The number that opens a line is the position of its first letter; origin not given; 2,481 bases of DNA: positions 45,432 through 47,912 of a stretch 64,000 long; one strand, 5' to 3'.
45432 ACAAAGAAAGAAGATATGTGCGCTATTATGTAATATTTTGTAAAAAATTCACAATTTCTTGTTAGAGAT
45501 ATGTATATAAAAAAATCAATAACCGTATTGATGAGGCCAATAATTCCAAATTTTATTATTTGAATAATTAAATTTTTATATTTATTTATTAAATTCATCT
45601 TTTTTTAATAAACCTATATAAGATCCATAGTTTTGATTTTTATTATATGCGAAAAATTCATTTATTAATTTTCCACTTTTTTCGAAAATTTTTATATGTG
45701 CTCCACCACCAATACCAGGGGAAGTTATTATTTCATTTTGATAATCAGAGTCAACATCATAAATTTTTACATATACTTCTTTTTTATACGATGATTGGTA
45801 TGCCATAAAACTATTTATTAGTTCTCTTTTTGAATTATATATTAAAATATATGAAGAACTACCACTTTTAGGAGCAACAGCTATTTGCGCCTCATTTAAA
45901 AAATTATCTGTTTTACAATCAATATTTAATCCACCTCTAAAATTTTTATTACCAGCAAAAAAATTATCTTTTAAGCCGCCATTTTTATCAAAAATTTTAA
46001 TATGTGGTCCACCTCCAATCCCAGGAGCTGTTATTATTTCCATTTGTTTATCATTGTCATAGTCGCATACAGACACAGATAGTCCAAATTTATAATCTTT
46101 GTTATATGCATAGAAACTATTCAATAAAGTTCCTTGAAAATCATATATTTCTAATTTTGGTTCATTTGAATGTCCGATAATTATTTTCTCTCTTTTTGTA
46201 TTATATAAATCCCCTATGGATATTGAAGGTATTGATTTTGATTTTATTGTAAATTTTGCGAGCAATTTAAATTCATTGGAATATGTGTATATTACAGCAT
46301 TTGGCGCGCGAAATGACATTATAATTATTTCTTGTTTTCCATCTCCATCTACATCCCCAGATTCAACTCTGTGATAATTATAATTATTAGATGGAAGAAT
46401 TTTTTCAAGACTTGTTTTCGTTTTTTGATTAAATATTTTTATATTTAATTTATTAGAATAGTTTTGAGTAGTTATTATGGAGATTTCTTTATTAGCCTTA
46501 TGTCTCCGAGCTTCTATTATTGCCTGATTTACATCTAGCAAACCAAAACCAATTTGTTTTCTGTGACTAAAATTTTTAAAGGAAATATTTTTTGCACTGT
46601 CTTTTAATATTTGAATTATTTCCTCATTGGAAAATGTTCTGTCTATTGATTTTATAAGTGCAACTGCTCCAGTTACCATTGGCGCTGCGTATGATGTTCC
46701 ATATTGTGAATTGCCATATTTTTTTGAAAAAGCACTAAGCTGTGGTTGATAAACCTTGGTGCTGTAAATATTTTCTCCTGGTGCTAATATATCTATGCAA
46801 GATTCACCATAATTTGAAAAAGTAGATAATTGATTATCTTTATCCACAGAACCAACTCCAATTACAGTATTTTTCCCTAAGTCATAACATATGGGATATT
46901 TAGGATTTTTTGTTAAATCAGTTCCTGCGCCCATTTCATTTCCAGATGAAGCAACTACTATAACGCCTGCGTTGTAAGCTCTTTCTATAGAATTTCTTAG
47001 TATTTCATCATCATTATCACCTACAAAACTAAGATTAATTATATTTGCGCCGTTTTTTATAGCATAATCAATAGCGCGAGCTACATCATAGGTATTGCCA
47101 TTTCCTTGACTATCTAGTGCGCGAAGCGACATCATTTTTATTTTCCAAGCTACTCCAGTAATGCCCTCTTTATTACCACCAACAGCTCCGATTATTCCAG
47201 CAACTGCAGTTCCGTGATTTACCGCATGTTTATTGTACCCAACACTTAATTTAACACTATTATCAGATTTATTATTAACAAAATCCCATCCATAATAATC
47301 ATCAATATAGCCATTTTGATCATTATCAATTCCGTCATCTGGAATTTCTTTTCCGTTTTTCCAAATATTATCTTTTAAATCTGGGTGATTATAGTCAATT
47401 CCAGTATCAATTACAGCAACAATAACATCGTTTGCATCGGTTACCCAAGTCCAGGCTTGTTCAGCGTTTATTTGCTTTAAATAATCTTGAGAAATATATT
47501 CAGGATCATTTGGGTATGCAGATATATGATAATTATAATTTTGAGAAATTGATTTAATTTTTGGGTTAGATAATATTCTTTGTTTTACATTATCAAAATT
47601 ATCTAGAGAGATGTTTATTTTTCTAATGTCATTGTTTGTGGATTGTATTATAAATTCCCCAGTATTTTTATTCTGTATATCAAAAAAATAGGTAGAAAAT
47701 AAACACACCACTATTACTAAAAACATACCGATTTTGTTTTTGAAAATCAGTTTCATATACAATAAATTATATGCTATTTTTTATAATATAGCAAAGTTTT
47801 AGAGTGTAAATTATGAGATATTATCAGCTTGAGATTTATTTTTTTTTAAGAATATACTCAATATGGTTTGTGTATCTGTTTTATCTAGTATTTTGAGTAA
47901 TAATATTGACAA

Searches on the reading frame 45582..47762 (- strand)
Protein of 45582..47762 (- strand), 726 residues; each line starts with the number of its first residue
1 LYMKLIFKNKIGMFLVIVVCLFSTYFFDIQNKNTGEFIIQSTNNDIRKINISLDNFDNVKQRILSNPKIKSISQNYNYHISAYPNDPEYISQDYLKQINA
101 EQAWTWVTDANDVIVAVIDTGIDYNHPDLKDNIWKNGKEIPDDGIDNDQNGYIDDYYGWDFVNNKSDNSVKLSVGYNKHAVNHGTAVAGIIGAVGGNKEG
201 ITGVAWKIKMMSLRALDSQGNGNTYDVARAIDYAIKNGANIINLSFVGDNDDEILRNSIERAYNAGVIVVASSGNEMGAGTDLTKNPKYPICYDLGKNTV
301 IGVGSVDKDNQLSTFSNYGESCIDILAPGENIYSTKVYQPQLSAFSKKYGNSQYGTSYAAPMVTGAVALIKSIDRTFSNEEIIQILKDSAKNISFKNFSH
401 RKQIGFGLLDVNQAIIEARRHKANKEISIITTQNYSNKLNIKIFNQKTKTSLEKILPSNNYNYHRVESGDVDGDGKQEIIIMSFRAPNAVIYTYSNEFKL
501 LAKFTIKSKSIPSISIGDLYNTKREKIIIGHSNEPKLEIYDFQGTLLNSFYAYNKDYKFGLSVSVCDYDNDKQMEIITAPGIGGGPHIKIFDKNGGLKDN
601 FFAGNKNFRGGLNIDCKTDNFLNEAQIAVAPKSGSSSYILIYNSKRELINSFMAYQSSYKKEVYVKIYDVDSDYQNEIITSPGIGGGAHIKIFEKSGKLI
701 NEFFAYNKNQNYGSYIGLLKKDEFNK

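Call 42: search_protein_families(library=pfam, proteins=[window:45582-47762:-], max_evalue=0.00001)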
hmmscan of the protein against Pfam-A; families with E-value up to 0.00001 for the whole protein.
window:45582-47762:- (726 aa): 3 families
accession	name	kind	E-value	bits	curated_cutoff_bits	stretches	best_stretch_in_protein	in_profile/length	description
PF00082.27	Peptidase_S8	-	1.1e-54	186.2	21.8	1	111-398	2-279/288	Subtilase family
PF13517.12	FG-GAP_3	-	3.1e-08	34.5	26.9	0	436-480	15-60/61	FG-GAP-like repeat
PF01839.29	FG-GAP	-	9.2e-06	25.9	22.1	0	468-481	7-20/37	FG-GAP repeat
